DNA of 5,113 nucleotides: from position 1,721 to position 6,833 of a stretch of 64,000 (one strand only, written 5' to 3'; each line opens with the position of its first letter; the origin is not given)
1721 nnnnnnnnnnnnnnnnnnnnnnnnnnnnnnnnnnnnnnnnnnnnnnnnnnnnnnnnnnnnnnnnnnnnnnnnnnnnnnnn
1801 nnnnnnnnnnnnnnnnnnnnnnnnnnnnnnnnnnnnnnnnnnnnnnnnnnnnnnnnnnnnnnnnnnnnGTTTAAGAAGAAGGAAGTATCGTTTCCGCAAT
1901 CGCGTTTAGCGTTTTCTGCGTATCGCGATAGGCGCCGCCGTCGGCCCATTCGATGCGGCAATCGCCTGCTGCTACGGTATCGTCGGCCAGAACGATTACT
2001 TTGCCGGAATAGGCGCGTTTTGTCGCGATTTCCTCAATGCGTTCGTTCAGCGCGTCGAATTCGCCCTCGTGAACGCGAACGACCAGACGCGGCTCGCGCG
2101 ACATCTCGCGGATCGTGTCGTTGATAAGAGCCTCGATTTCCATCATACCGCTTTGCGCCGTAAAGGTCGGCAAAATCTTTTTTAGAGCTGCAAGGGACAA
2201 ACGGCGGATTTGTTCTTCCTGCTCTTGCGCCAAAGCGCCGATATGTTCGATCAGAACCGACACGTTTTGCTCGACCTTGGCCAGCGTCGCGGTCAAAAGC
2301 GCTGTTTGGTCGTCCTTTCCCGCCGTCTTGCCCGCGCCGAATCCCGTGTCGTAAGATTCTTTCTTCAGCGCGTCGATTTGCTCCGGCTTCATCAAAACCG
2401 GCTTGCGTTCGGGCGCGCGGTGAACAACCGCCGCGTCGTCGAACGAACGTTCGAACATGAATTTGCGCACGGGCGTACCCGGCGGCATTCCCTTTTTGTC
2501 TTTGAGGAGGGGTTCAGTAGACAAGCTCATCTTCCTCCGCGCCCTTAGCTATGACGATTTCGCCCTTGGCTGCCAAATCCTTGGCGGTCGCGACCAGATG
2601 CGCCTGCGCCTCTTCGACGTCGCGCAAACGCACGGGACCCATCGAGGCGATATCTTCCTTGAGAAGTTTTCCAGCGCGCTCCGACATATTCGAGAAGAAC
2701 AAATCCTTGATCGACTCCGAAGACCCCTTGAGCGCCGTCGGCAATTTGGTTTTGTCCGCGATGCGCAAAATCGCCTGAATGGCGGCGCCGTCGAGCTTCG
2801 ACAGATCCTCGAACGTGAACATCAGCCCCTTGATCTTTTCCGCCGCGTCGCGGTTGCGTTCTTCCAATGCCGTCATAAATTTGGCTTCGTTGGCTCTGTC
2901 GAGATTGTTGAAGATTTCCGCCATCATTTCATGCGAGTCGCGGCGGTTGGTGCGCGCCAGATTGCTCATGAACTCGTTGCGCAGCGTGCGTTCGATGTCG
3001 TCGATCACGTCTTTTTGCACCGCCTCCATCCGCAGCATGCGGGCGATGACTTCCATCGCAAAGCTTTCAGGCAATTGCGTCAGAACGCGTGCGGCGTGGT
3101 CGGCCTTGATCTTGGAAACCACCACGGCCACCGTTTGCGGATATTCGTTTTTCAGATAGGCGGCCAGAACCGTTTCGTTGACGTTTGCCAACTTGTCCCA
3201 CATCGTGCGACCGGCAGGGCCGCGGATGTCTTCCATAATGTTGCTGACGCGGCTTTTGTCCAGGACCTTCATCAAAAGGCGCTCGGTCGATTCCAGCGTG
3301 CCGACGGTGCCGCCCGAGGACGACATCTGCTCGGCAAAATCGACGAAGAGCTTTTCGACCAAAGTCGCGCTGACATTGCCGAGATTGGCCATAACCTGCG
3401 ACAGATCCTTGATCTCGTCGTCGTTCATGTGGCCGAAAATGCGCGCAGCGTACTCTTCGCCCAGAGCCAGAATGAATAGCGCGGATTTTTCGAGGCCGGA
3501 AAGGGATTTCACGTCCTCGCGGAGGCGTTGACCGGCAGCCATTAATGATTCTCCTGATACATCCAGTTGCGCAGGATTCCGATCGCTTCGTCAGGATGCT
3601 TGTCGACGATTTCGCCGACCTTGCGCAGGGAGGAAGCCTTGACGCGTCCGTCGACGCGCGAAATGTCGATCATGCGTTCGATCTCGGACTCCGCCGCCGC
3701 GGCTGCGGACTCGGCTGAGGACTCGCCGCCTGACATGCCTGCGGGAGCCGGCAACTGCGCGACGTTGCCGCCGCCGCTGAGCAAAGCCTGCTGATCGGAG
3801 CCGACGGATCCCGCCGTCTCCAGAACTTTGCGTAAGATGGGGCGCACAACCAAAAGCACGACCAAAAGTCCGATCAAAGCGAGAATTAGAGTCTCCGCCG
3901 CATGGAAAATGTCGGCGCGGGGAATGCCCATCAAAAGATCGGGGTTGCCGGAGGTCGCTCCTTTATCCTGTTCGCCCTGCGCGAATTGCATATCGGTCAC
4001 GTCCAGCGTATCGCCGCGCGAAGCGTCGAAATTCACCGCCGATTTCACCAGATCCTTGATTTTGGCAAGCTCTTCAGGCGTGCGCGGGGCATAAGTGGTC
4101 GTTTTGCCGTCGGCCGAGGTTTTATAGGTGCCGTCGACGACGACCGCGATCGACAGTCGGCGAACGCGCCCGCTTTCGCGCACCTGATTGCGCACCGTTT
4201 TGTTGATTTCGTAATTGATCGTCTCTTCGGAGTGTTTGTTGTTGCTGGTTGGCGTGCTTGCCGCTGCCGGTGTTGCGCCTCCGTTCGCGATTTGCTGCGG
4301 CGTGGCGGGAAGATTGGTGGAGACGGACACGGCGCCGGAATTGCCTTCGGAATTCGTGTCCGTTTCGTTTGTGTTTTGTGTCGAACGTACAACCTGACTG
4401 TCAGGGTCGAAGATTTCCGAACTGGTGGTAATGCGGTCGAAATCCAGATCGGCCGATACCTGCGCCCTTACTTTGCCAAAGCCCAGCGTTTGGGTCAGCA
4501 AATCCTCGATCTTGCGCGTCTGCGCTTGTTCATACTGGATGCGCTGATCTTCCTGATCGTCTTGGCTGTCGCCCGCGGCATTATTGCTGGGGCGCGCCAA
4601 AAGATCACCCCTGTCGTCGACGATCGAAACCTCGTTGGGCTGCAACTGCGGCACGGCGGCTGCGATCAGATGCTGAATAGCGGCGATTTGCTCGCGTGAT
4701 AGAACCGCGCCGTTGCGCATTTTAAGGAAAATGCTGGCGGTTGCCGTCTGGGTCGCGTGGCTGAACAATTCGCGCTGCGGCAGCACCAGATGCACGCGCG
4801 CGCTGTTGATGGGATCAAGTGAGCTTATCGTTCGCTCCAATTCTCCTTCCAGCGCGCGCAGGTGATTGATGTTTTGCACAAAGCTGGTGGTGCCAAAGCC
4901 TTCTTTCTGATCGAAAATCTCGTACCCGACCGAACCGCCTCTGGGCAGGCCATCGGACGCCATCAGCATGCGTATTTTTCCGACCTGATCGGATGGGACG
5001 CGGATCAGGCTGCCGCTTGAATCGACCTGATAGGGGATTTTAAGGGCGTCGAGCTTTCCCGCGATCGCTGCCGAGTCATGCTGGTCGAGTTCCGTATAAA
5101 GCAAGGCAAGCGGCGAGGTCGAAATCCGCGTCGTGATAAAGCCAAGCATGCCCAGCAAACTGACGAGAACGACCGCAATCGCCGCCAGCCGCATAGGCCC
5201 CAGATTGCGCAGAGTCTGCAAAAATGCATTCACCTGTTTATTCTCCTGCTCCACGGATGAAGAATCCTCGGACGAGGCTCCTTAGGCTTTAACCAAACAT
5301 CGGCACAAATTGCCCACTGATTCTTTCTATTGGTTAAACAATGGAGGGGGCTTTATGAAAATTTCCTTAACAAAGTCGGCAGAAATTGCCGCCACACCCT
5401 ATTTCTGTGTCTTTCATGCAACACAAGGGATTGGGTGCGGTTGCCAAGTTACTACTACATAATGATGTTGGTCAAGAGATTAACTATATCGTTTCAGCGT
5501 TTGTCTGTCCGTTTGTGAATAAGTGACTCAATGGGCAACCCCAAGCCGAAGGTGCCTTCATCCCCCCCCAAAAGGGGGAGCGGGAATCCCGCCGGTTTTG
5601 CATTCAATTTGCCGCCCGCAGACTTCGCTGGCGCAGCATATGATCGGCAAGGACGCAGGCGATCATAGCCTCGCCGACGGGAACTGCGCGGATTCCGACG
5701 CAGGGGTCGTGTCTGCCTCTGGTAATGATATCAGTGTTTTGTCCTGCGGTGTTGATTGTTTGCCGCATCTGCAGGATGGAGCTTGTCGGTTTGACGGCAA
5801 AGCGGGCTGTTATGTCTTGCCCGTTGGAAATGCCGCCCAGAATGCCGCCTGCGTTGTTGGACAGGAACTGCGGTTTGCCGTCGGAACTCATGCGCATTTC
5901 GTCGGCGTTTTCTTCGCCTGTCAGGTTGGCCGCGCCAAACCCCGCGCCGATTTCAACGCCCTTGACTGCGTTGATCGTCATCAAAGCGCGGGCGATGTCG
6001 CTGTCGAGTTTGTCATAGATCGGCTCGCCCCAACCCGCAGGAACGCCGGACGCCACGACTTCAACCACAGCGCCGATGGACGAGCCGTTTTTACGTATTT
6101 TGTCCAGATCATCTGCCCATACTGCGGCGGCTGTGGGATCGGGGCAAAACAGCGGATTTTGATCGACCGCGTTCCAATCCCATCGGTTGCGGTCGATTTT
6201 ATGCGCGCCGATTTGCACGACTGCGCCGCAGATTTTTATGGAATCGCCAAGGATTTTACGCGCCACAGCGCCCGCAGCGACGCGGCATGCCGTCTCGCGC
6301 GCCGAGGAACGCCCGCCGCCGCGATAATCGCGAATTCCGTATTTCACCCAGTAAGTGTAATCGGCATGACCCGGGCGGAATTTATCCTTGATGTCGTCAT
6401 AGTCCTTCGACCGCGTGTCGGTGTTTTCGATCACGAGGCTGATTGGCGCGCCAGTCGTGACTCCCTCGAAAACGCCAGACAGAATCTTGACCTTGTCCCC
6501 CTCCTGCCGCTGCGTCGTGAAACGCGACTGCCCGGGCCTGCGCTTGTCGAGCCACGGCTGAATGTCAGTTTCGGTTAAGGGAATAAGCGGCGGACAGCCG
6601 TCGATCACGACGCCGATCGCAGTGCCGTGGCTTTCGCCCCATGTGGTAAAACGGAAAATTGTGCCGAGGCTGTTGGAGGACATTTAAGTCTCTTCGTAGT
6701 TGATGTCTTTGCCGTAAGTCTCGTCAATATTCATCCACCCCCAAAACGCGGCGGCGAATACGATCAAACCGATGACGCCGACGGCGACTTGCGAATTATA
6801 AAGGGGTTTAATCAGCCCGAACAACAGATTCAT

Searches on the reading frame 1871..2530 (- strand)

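Call 18: search_protein_families(library=pfam, proteins=[window:1871-2530:-])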
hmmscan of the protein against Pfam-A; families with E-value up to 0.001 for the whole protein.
window:1871-2530:- (219 aa): 1 family
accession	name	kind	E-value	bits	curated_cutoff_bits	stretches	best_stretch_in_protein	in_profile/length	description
PF02108.21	FliH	-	5e-06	26.9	24.1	1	84-197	5-114/128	Flagellar assembly protein FliH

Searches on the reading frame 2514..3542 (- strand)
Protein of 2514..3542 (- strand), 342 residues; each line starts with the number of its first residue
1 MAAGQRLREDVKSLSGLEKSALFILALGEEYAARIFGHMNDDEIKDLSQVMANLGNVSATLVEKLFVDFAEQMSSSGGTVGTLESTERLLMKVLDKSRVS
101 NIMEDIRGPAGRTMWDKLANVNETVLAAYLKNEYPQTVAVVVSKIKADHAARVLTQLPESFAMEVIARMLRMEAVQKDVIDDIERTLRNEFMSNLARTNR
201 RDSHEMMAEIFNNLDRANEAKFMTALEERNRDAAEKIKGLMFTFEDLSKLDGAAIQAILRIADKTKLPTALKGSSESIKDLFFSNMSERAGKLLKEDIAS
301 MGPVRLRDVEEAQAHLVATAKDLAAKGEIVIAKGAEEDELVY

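Call 18: search_protein_families(library=pfam, proteins=[window:2514-3542:-])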
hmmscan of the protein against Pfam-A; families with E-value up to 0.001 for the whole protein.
window:2514-3542:- (342 aa): 4 families
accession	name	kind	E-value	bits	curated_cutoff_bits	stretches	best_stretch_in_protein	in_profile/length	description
PF01706.21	FliG_C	-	2.5e-39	134.3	23.3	1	225-331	2-108/108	FliG C-terminal domain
PF14842.11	FliG_N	-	2.1e-30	105.8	25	2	14-115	2-104/104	FliG N-terminal domain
PF14841.11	FliG_M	-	6.9e-29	100.3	25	1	124-196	2-74/76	FliG middle domain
PF03448.22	MgtE_N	-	6e-08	33.6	25.9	0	135-205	27-95/102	MgtE intracellular N domain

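Call 68: find_encoding_contigs(protein=window:2514-3542:-, flank=10000, max_places=5)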
Protein window:2514-3542:- (342 aa): 3 contigs read that carry it; 3 places shown.
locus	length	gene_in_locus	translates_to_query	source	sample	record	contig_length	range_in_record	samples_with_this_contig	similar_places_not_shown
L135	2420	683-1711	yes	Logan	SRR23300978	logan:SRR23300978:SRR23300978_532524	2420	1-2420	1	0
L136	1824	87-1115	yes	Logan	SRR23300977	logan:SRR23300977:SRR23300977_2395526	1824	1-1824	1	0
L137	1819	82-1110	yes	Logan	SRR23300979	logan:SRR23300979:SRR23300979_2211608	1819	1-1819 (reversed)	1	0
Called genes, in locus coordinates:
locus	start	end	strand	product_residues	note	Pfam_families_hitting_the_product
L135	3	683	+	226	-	?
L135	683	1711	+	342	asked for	PF03448:MgtE_N (faint), PF14842:FliG_N, PF14841:FliG_M, PF01706:FliG_C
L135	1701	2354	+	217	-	PF02108:FliH (weak)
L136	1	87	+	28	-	?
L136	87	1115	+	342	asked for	PF03448:MgtE_N (faint), PF14842:FliG_N, PF14841:FliG_M, PF01706:FliG_C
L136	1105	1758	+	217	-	PF02108:FliH (weak)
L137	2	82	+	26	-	?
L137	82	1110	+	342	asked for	PF03448:MgtE_N (faint), PF14842:FliG_N, PF14841:FliG_M, PF01706:FliG_C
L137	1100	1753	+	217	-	PF02108:FliH (weak)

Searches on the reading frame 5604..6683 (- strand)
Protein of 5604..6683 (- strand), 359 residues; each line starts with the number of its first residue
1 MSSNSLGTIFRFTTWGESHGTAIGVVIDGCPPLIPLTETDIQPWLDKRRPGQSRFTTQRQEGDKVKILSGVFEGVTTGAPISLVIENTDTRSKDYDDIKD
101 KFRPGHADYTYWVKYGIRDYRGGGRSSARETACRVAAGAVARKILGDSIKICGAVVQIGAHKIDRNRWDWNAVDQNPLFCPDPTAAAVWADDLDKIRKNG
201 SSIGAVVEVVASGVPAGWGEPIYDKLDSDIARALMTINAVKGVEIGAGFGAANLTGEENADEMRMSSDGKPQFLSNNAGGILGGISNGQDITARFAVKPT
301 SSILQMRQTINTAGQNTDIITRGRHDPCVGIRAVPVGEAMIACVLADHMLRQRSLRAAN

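Call 18: search_protein_families(library=pfam, proteins=[window:5604-6683:-])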
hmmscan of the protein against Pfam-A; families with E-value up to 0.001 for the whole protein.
window:5604-6683:- (359 aa): 1 family
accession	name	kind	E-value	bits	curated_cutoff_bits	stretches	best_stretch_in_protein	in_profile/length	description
PF01264.26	Chorismate_synt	-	3.5e-138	460.2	27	1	10-350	1-327/327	Chorismate synthase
